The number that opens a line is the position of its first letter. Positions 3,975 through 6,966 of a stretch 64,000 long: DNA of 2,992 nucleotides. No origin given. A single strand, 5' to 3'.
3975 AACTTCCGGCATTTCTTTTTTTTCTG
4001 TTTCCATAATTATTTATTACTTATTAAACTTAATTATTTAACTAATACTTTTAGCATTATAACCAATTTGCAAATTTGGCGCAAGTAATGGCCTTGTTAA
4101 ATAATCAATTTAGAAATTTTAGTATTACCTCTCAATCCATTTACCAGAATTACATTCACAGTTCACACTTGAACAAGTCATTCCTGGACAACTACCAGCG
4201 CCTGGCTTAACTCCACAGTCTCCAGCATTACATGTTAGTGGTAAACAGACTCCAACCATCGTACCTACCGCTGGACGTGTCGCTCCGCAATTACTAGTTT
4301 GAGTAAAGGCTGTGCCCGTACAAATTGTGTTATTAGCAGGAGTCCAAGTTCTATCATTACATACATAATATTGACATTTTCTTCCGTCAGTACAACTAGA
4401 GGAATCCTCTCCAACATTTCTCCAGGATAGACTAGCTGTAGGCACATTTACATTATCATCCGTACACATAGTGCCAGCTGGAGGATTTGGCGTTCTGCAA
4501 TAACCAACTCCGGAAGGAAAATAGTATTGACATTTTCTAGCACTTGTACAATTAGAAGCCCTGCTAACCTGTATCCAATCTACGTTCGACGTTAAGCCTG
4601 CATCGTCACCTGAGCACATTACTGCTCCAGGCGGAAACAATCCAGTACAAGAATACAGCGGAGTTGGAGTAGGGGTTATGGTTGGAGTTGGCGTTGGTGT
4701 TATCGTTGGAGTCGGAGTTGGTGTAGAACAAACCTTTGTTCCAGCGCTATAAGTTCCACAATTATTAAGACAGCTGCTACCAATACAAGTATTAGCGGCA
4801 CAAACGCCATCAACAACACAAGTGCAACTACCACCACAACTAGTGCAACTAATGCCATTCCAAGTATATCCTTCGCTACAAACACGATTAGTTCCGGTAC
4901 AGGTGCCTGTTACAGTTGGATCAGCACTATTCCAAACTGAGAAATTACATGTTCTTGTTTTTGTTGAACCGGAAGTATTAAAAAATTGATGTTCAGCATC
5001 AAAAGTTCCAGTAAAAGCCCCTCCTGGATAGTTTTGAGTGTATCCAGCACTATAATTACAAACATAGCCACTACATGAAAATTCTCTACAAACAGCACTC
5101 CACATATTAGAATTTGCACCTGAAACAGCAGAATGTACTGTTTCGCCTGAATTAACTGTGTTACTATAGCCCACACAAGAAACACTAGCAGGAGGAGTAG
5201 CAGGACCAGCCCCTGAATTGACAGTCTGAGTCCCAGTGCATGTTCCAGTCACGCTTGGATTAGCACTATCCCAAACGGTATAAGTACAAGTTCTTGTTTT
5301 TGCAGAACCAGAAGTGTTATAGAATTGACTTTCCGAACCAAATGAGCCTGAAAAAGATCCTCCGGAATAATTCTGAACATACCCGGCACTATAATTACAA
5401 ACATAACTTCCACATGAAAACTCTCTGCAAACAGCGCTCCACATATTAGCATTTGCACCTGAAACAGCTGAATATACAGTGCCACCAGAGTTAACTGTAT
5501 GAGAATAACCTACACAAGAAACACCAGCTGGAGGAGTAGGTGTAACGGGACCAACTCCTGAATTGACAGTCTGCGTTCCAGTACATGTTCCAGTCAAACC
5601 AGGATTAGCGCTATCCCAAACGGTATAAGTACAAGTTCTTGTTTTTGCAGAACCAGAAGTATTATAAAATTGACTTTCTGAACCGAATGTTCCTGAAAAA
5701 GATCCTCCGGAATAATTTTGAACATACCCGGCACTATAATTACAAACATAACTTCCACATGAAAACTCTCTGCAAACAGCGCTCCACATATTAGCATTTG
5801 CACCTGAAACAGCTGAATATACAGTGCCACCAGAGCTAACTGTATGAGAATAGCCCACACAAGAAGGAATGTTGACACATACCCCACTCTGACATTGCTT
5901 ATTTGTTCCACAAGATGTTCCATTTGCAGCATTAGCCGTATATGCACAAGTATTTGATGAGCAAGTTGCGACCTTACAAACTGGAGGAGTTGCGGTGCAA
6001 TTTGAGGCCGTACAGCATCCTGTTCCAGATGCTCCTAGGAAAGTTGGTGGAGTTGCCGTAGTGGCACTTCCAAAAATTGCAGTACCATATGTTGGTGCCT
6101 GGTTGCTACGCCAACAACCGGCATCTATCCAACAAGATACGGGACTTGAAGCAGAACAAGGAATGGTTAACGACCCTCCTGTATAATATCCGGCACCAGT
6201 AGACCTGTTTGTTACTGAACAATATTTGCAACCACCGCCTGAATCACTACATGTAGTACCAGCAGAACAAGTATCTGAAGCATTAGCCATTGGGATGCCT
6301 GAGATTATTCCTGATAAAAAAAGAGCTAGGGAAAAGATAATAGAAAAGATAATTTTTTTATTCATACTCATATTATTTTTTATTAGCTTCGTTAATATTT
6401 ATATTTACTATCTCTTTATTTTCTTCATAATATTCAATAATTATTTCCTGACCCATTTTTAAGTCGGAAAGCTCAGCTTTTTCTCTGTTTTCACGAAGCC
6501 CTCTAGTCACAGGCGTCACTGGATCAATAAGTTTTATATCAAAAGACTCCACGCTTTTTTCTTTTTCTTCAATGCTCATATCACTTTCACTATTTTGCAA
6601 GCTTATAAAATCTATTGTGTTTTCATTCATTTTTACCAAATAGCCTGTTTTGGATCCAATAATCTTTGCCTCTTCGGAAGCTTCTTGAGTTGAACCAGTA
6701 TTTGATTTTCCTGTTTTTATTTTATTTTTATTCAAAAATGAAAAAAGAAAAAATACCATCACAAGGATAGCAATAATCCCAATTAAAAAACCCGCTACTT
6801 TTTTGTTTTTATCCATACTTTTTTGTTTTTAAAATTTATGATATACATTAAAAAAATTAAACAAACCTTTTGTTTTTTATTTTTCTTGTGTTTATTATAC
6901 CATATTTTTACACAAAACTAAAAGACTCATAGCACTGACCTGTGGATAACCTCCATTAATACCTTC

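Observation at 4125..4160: Conserved C-terminal nonapeptide C-x-[SP]-G-[NK]-W-[EI]-E-R at the extreme C-terminus of all three Cys-rich proteins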

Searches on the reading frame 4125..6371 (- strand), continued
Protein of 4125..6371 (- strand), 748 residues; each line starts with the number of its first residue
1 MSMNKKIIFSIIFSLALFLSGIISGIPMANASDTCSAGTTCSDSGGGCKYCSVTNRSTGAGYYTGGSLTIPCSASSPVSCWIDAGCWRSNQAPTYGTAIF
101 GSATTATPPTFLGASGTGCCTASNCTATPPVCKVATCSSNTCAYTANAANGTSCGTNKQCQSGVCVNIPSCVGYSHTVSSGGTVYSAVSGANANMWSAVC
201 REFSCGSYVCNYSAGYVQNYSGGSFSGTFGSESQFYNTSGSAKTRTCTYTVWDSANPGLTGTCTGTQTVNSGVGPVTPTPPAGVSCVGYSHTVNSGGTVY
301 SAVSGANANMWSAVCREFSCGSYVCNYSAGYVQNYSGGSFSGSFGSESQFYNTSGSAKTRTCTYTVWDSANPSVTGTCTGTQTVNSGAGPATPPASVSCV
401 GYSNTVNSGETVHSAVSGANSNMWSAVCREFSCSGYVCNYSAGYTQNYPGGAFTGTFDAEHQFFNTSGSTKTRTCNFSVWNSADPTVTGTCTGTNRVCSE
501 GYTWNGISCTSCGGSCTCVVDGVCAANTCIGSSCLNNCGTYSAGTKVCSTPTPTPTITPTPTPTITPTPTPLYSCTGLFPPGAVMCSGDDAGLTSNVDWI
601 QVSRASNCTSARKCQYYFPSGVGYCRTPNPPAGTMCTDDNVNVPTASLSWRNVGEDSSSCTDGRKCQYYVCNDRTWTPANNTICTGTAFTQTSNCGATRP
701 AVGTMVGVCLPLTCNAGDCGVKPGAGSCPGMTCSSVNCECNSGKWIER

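Call 60: list_cluster_members(proteins=[L016:15926-16993:+, L016:17046-18251:+, L018:2543-3460:+, L018:12568-14070:+, L019:3159-4385:+, L019:4406-5461:+, L020:2231-3301:+, L020:109-1893:-, L011:3791-5125:+, L015:5935-7263:+])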
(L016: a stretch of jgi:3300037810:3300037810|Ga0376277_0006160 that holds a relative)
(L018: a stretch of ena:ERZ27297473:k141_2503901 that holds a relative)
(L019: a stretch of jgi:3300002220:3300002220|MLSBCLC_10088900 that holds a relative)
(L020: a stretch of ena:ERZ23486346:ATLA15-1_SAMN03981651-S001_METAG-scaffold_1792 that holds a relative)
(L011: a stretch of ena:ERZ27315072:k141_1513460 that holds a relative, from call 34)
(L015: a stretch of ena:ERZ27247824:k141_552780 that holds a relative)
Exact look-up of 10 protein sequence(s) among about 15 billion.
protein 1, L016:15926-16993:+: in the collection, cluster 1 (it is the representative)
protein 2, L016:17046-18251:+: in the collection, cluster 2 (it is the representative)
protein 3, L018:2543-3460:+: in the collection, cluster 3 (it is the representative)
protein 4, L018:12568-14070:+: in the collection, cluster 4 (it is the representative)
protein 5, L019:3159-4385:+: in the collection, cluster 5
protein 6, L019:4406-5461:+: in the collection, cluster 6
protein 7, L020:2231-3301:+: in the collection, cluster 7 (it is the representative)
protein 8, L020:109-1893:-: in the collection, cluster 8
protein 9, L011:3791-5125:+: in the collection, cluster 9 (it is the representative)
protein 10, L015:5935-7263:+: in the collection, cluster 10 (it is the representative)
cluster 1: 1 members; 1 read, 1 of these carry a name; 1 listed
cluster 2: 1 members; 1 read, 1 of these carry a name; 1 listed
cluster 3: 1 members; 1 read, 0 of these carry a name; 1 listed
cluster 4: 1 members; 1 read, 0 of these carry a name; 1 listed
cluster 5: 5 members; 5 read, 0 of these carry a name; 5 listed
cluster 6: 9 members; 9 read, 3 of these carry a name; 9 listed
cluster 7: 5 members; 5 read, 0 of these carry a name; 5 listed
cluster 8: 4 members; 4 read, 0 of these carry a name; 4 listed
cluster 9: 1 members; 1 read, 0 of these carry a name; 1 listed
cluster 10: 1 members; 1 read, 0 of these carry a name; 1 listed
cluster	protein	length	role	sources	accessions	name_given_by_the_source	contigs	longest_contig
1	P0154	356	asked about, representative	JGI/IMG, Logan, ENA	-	twitching motility protein PilT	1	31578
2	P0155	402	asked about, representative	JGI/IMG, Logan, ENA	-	type IV pilus assembly protein PilC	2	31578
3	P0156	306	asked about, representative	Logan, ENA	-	-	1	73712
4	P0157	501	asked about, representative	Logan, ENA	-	-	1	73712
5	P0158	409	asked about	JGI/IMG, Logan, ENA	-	-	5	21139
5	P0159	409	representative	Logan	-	-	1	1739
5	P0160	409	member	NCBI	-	-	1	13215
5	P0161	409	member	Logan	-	-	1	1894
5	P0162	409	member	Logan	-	-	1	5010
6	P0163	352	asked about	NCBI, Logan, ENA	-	-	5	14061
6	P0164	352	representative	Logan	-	-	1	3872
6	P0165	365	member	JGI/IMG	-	rod shape-determining protein MreB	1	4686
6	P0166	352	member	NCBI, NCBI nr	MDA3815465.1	MAG: rod shape-determining protein [Patescibacteria group bacterium] | rod shape-determining protein [Patescibacteria group bacterium]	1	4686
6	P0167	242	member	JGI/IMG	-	rod shape-determining protein MreB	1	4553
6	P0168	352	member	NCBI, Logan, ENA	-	-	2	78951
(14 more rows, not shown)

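Call 83: list_cluster_members(proteins=[P0036, P0039, P0046, P0052, P0062, P0064, P0079, P0116, P0132, P0080])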
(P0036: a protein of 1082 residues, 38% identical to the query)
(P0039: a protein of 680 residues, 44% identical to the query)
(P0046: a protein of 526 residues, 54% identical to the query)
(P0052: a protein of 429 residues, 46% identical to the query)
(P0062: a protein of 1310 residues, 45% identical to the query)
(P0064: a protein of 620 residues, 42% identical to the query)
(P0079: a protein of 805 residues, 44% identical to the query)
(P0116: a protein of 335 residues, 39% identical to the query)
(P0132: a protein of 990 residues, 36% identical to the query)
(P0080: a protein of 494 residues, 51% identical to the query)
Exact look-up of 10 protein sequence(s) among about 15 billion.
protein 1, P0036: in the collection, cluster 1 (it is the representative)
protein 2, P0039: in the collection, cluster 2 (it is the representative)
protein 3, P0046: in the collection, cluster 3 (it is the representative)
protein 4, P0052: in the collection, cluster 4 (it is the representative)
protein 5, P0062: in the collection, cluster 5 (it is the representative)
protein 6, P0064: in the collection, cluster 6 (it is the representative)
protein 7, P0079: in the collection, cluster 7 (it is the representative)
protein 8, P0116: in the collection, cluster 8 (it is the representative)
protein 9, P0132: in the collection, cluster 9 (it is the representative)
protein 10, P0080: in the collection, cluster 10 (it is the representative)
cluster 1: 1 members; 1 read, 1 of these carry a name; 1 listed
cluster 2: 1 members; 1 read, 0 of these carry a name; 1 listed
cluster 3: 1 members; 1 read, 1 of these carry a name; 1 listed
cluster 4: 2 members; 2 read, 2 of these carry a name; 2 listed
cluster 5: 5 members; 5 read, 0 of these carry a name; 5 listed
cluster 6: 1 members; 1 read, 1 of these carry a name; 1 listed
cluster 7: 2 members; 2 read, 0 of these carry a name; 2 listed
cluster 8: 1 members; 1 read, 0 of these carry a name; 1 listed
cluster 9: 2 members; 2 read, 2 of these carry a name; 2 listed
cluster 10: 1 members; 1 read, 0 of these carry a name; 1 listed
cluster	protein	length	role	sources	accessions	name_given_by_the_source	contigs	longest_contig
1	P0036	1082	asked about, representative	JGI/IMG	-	hypothetical protein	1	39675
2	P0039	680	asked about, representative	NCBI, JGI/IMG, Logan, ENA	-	-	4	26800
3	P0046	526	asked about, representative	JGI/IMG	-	hypothetical protein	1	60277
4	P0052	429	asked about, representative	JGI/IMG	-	hypothetical protein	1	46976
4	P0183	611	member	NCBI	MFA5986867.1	MAG: hypothetical protein WC819_05990 [Parcubacteria group bacterium]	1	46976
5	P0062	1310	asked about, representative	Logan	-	-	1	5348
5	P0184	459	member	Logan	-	-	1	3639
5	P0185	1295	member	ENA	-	-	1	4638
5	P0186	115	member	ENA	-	-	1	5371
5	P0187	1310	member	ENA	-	-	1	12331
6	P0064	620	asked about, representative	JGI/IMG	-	hypothetical protein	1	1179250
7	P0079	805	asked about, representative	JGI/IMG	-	-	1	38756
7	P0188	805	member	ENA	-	-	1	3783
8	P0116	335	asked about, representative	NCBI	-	-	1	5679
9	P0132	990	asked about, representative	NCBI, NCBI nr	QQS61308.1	MAG: hypothetical protein IPN70_00005 [Candidatus Moraniibacteriota bacterium] | MAG: hypothetical protein IPN70_00005 [Candidatus Moranbacteria bacterium]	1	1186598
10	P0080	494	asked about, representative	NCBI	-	-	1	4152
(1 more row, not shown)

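Call 84: find_encoding_contigs(protein=P0064, flank=10000, max_places=1)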
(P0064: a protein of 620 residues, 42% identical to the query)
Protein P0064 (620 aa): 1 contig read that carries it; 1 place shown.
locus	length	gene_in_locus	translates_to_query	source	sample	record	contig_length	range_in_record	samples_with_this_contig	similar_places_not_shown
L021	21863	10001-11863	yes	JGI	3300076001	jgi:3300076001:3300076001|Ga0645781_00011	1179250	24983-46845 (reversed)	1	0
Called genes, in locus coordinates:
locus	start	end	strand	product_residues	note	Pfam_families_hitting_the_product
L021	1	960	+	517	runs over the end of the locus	PF07969:Amidohydro_3 (weak), PF01979:Amidohydro_1, PF07969:Amidohydro_3 (weak)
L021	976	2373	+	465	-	PF21799:MurD-like_N, PF08245:Mur_ligase_M, PF02875:Mur_ligase_C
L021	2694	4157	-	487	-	-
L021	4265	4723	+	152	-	-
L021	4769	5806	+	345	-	-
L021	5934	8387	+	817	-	PF27237:AF_1625_C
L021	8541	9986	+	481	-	-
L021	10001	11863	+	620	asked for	-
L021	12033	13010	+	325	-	PF13518:HTH_28 (faint), PF13565:HTH_32 (weak), PF00665:rve, PF13683:rve_3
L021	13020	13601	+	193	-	-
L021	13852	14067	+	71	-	PF01176:eIF-1a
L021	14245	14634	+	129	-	PF00416:Ribosomal_S13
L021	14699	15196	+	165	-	PF00411:Ribosomal_S11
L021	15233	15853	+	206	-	PF00163:Ribosomal_S4, PF01479:S4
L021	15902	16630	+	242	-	PF13656:RNA_pol_L_2 (faint), PF01193:RNA_pol_L, PF01000:RNA_pol_A_bac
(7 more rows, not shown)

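Call 85: find_encoding_contigs(protein=P0046, flank=10000, max_places=1)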
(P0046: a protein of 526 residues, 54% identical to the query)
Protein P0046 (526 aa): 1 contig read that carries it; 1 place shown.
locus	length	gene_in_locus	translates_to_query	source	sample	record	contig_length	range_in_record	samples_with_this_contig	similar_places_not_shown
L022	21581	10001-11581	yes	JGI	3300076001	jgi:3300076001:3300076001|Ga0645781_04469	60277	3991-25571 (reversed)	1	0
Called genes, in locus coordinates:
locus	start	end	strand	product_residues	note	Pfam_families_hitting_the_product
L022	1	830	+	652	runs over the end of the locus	-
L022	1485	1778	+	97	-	PF12389:Peptidase_M73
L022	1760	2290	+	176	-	-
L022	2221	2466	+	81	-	-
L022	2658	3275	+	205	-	PF10502:Peptidase_S26 (faint)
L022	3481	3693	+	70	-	PF04480:DUF559, PF18741:MTES_1575 (weak)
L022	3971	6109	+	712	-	PF00932:LTD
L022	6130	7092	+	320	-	-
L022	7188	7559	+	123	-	-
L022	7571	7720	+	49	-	-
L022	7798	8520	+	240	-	PF11967:RecO_N, PF02565:RecO_C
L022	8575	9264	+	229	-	PF00149:Metallophos, PF12850:Metallophos_2 (weak)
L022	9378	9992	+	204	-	-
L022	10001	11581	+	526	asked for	-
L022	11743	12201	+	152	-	-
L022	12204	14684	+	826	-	-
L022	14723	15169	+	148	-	-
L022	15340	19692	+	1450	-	PF00801:PKD, PF18911:PKD_4, PF07495:Y_Y_Y (faint), PF00801:PKD (weak), PF18911:PKD_4, PF22352:K319L-like_PKD (weak)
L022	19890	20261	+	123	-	-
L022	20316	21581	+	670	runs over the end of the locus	PF02518:HATPase_c, PF00204:DNA_gyraseB, PF01751:Toprim, PF00986:DNA_gyraseB_C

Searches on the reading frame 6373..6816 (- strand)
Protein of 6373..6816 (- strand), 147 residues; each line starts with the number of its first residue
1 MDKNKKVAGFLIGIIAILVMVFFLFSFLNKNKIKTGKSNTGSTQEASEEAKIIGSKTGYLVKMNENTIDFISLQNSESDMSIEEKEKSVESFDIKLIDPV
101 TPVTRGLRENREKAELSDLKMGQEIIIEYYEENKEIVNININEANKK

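Call 32: search_protein_families(library=pfam, proteins=[window:6373-6816:-], max_evalue=0.01)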
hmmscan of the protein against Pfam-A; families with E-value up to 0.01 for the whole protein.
window:6373-6816:- (147 aa): 0 families

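Call 33: find_homologous_proteins(query=A3, max_evalue=1)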
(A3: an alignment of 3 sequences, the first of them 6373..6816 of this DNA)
Query A3 (3 sequences) (147 aa, profile of the alignment): 10 proteins with E <= 1 among 3278 candidates.
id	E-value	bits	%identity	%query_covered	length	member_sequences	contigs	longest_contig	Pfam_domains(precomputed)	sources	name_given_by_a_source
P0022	1.3e-62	228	43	58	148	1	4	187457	-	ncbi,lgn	ncbi:MAG: hypothetical protein WAV31_04140 [Candidatus Moraniibacteriota bacterium]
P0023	4.7e-61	223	100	100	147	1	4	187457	-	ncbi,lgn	ncbi:MAG: hypothetical protein WAV31_00675 [Candidatus Moraniibacteriota bacterium]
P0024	1.0e-43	167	-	-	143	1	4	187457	-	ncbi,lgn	ncbi:MAG: hypothetical protein WAV31_04150 [Candidatus Moraniibacteriota bacterium]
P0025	1.5e-37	147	-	-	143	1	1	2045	-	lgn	-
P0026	4.5e-35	139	51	100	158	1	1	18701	-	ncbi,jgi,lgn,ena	-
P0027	3.7e-34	136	54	88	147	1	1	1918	-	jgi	jgi:hypothetical protein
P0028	1.3e-27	115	46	100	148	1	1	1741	-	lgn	-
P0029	2.3e-26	111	45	98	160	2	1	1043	-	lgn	-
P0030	1.1e-25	108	46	99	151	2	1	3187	-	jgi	jgi:hypothetical protein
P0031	7.6e-4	38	-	-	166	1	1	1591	-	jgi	jgi:competence protein ComGC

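Call 34: find_encoding_contigs(protein=P0026, flank=10000, max_places=3)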
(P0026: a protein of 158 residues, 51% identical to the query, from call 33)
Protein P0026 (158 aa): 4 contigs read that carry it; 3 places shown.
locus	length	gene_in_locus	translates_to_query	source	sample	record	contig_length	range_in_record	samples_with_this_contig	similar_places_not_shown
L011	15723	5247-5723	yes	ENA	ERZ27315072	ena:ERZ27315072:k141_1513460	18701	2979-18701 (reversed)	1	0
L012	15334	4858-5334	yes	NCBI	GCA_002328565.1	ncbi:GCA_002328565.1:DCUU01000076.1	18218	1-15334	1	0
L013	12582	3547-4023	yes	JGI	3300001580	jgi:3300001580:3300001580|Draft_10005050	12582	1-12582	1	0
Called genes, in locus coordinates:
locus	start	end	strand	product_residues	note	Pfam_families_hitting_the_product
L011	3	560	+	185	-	?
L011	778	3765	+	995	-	PF00005:ABC_tran (faint), PF02463:SMC_N (faint), PF03193:RsgA_GTPase (faint), PF13304:AAA_21 (faint), PF13555:AAA_29 (faint), PF20720:nSTAND3 (faint), PF17760:UvrA_inter, PF17755:UvrA_DNA-bind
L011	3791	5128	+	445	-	PF01541:GIY-YIG, PF27096:UvrC_M, PF02151:UVR (weak), PF08459:UvrC_RNaseH_dom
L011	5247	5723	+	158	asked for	-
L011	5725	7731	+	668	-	-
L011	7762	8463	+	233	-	-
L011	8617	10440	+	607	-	-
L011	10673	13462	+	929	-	PF00005:ABC_tran (faint), PF00931:NB-ARC (faint), PF01583:APS_kinase (faint), PF01637:ATPase_2 (faint), PF02463:SMC_N (faint), PF13173:AAA_14 (faint), PF17760:UvrA_inter, PF17755:UvrA_DNA-bind, +7 more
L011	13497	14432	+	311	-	-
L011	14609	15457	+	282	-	PF01790:LGT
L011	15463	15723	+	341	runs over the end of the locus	-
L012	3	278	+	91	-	?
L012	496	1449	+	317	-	-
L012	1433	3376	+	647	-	PF02463:SMC_N (faint), PF17755:UvrA_DNA-bind, PF00005:ABC_tran (faint), PF13304:AAA_21 (faint)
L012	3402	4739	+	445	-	PF01541:GIY-YIG, PF27096:UvrC_M, PF02151:UVR (weak), PF08459:UvrC_RNaseH_dom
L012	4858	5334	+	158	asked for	-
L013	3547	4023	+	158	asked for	-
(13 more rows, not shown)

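Call 35: find_encoding_contigs(protein=P0030, flank=10000, max_places=3)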
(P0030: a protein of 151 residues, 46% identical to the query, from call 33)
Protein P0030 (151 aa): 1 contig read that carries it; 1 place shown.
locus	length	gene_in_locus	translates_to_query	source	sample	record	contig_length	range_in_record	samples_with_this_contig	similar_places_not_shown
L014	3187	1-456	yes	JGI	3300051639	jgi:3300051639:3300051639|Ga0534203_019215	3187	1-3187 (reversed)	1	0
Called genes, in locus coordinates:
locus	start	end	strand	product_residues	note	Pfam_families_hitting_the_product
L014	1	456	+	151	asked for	?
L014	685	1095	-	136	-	-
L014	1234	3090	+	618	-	-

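Call 36: find_encoding_contigs(protein=P0027, flank=10000, max_places=3)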
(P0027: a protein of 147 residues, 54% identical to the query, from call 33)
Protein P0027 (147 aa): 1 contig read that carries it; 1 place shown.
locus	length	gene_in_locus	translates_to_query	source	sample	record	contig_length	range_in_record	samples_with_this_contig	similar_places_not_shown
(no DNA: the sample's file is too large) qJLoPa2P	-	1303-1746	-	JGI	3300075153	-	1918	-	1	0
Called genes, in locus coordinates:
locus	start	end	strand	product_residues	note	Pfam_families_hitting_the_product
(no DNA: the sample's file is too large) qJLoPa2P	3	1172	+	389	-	?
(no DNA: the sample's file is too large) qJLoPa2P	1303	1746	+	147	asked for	-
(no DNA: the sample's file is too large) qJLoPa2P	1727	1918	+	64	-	?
